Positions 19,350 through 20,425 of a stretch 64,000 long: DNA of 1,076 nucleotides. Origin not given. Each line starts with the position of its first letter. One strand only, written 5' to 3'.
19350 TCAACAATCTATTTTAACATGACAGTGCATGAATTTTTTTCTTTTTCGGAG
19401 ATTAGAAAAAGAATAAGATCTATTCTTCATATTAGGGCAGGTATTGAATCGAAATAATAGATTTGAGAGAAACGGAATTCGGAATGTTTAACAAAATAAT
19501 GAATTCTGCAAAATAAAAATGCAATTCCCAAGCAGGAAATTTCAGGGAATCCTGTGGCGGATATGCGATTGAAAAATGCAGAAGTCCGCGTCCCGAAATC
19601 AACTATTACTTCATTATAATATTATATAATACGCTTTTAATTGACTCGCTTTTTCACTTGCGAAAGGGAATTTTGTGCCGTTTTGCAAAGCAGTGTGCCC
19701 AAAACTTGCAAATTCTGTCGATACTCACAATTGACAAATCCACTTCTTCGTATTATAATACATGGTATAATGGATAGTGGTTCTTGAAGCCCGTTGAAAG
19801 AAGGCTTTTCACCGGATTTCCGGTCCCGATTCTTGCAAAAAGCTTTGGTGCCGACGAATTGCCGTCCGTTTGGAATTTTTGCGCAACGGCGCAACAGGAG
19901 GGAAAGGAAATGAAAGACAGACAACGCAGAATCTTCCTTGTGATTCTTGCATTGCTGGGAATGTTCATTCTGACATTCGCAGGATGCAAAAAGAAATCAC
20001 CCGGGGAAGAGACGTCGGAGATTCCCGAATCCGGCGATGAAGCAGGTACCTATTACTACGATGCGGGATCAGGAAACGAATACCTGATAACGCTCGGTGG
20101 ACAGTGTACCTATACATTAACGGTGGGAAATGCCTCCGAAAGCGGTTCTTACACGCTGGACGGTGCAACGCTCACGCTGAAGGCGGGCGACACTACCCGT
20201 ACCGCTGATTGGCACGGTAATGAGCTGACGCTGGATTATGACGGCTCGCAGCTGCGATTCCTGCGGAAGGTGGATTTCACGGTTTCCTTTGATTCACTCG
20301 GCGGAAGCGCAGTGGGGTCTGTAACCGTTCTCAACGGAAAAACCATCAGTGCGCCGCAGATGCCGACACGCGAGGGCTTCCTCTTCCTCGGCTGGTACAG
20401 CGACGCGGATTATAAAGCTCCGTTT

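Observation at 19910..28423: Monocistronic 2,837-aa lipoprotein built from four repeat families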

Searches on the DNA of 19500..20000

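Call 13: search_rna_families(source=window, start=19500, end=20000, threshold=evalue, max_evalue=10)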
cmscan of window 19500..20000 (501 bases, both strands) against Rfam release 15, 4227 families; matches with E-value up to 10: 4.
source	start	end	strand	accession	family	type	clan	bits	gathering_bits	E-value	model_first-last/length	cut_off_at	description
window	19628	19716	-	RF02081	STnc550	Gene; sRNA;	-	15.6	48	0.17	214-304/388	no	Enterobacterial sRNA STnc550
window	19933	20000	+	RF03316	mir-1263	Gene; miRNA;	-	14.9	95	8.1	1-77/84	3'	mir-1263 microRNA precursor family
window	19796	19900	+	RF02987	GA-cis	Gene; sRNA;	-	12.6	34.7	9.5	1-88/88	no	GA-cis RNA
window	19942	19992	-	RF04129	MIR4240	Gene; miRNA;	-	11.9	200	4.5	1-206/206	no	MIR4240 microRNA precursor family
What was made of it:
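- Tried and rejected: Only chance-level hits appear in 19500-20000 (call 13).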

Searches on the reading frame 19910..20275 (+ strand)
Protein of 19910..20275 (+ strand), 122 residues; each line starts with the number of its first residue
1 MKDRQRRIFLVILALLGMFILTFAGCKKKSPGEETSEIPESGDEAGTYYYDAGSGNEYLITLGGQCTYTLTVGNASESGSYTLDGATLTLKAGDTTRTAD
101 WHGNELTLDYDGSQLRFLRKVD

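Call 8: search_protein_families(library=pfam, proteins=[window:19910-20275:+], max_evalue=1)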
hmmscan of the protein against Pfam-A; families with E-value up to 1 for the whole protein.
window:19910-20275:+ (122 aa): 2 families
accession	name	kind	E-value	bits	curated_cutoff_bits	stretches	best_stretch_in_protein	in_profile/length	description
PF13648.12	Lipocalin_4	-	0.017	16.4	22.4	1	44-106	24-82/89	Lipocalin-like domain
PF16270.11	DUF4923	-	0.12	12.6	22.8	1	58-115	77-139/176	Lipocalin-like domain (DUF4923)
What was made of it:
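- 20042..20269 (+): N-terminal eight-stranded beta domain (aa 45-120), possibly lipocalin-like. The Pfam Lipocalin_4 hit is weak and below threshold (E 0.017, call 8).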
